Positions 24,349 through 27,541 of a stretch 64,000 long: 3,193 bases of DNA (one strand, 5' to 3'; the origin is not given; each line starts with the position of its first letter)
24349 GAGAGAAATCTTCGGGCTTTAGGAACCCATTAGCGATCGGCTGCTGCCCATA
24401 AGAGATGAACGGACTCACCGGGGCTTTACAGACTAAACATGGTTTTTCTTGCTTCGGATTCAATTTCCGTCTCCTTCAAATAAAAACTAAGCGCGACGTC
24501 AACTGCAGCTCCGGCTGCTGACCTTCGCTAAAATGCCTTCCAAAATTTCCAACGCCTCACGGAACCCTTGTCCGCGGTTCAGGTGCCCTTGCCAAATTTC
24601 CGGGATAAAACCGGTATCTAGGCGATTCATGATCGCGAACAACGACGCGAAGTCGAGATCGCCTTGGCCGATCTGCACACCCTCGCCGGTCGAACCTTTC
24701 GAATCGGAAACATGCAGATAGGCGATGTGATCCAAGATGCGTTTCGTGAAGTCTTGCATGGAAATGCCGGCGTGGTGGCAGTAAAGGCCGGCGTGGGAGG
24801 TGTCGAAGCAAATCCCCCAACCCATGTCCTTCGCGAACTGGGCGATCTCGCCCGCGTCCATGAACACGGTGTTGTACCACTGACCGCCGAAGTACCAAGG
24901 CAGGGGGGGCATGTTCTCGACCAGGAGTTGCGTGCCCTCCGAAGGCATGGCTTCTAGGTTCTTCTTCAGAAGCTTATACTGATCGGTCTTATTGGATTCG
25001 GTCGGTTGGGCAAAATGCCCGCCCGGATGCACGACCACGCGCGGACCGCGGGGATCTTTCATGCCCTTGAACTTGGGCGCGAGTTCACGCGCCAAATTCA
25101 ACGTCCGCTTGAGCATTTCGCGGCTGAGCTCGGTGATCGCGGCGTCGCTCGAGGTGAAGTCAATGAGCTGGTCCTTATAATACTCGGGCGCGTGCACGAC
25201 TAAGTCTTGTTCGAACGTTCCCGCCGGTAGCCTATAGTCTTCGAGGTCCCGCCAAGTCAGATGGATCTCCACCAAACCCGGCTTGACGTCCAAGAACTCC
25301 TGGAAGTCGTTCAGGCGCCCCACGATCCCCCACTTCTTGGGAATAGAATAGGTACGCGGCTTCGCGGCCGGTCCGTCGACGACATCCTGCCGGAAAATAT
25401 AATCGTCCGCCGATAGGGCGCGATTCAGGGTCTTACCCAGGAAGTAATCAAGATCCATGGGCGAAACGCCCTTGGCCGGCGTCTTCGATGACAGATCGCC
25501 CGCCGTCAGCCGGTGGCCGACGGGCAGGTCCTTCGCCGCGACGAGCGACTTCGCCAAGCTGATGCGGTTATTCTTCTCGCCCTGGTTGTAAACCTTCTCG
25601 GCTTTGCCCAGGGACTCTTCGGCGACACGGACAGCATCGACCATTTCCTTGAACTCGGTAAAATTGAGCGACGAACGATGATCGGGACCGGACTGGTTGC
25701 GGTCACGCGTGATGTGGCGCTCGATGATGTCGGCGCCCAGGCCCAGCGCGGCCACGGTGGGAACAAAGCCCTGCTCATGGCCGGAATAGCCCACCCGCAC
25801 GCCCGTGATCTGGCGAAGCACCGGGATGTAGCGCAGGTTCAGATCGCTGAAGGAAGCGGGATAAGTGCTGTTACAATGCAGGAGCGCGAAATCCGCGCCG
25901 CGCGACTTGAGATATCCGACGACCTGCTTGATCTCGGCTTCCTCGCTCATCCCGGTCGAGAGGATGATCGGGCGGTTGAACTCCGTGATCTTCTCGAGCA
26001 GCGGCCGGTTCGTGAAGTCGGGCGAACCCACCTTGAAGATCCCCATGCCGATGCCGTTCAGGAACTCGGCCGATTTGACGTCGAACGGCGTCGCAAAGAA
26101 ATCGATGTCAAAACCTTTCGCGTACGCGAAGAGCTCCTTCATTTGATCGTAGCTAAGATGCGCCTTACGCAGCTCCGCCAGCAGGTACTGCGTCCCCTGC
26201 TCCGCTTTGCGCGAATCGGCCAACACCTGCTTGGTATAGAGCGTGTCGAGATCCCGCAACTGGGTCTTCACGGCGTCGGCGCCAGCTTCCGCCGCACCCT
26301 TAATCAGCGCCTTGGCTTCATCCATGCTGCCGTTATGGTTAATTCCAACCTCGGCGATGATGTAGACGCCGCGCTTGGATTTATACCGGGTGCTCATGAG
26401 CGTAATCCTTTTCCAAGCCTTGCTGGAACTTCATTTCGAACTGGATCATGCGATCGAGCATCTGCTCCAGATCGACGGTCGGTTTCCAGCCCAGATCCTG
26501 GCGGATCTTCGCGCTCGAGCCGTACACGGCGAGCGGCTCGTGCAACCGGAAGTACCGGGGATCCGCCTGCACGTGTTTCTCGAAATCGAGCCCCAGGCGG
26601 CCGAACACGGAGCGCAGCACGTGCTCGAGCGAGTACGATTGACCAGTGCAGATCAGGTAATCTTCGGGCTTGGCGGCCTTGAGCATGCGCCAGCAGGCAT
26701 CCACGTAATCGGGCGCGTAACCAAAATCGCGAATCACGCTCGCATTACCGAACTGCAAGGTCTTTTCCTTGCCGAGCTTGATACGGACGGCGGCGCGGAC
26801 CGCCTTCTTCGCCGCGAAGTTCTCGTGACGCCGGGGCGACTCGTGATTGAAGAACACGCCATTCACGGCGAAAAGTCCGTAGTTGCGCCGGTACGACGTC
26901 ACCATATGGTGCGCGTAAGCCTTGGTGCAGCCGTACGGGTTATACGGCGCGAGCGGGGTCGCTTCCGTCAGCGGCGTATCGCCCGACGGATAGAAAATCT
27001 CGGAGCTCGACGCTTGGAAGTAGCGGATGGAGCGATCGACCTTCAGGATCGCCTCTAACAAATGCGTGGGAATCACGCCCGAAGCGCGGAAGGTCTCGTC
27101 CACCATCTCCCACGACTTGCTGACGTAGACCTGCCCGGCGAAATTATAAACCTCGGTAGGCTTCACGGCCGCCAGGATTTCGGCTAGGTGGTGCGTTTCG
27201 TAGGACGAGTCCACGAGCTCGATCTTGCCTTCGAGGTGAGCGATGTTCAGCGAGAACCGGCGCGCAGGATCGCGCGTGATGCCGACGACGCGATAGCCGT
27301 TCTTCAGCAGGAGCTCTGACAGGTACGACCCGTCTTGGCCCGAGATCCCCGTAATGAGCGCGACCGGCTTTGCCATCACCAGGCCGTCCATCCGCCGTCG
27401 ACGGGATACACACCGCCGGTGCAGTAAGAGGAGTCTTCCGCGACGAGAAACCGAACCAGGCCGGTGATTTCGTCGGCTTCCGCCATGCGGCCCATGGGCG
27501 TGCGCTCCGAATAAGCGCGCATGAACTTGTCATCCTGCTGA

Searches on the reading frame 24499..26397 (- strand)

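Call 48: search_protein_families(library=pfam, proteins=[window:24499-26397:-], max_evalue=0.001)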
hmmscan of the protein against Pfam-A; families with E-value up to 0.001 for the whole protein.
window:24499-26397:- (632 aa): 3 families
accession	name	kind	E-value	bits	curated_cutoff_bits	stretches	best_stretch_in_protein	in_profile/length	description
PF03102.20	NeuB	-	1.3e-76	257.7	22.1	1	31-268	1-241/241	NeuB family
PF01261.30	AP_endonuc_2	-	6.6e-24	85.4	31.1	1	399-620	44-247/249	Xylose isomerase-like TIM barrel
PF08666.17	SAF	-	5.1e-09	37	21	1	283-339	2-62/63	SAF domain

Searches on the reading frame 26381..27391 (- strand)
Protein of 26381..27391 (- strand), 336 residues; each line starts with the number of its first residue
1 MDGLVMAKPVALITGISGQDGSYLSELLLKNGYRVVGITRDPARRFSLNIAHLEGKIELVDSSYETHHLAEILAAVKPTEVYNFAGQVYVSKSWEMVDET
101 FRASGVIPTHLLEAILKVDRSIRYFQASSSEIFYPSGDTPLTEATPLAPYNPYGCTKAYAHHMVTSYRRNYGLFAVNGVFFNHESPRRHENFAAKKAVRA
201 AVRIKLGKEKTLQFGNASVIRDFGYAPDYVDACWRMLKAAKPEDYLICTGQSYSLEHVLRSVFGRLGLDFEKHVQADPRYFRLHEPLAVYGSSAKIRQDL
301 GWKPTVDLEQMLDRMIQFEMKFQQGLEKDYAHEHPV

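Call 59: search_protein_families(library=ncbifam, proteins=[window:26381-27391:-], max_evalue=1e-30)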
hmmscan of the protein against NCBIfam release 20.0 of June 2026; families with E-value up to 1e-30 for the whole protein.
window:26381-27391:- (336 aa): 1 family
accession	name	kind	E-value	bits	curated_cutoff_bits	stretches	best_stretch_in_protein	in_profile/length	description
TIGR01472.1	gmd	equivalog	4.1e-81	272.8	415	1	10-321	2-340/342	GDP-mannose 4,6-dehydratase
